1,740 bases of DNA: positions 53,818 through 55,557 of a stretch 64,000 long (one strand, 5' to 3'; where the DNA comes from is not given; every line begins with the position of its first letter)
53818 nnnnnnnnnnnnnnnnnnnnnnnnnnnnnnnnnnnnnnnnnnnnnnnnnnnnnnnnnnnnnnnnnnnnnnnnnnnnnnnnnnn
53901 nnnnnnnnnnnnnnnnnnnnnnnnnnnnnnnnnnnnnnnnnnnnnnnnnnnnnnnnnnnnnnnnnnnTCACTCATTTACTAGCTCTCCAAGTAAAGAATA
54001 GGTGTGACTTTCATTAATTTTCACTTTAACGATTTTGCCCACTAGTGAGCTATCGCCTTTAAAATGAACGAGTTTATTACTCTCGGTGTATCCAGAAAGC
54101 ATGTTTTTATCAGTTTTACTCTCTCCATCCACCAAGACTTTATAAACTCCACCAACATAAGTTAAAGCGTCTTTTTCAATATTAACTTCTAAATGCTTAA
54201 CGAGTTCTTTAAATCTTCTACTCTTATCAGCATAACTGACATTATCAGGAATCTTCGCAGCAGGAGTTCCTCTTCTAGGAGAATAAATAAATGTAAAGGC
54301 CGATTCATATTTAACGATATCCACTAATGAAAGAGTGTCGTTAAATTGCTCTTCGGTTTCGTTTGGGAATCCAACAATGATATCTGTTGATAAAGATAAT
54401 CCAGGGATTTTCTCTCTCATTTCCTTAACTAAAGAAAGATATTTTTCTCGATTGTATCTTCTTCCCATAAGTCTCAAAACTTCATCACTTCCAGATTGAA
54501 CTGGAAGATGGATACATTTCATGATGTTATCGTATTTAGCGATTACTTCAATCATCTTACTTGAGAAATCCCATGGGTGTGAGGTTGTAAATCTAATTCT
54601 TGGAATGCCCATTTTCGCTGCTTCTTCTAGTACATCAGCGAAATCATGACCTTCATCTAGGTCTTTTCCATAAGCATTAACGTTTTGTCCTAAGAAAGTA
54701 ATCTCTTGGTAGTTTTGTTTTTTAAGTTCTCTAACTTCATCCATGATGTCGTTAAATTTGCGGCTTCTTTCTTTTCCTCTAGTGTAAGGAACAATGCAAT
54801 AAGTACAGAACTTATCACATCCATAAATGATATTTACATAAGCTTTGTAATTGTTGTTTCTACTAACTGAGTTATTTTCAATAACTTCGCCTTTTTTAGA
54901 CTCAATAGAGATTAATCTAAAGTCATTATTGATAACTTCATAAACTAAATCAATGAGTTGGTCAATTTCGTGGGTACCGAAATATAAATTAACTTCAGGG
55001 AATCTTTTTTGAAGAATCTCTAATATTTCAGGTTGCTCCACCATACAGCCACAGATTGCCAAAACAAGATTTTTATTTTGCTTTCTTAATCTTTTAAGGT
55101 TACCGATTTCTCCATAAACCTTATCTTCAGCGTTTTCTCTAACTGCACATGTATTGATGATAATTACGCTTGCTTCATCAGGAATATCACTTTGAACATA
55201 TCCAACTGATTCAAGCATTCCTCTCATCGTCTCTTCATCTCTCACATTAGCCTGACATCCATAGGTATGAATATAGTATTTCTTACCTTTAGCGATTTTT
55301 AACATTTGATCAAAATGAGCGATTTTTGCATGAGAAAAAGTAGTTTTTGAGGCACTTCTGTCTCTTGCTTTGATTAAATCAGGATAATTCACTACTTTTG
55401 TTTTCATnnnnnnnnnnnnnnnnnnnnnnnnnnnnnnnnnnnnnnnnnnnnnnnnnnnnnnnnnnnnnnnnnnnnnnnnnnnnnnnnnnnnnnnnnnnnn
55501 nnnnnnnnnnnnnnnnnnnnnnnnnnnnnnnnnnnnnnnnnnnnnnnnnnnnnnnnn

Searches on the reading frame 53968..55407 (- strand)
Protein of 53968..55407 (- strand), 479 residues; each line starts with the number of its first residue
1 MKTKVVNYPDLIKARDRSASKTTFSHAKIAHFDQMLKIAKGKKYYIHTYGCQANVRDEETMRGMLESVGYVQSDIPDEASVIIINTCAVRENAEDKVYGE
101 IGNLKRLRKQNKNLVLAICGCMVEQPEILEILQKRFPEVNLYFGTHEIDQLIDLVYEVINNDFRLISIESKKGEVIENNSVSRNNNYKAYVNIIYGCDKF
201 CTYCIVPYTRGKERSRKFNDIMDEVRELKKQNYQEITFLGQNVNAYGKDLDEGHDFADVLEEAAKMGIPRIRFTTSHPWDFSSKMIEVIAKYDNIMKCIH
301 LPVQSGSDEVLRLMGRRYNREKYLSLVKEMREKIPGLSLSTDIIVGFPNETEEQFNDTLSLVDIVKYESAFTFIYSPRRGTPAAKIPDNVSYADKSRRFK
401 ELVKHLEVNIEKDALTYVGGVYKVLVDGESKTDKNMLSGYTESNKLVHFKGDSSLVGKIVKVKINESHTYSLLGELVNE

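Call 65: search_protein_families(library=pfam, proteins=[window:53968-55407:-], max_evalue=0.00001)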
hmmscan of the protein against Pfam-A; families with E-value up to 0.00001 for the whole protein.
window:53968-55407:- (479 aa): 3 families
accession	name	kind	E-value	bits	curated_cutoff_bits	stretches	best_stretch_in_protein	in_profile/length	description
PF04055.27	Radical_SAM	-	1.8e-30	106.8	29.5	1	191-361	1-165/166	Radical SAM superfamily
PF00919.26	UPF0004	-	1.2e-27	96.3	27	1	43-144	1-98/98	Uncharacterized protein family UPF0004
PF01938.26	TRAM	-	8.2e-13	48.4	21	1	416-477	2-61/61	TRAM domain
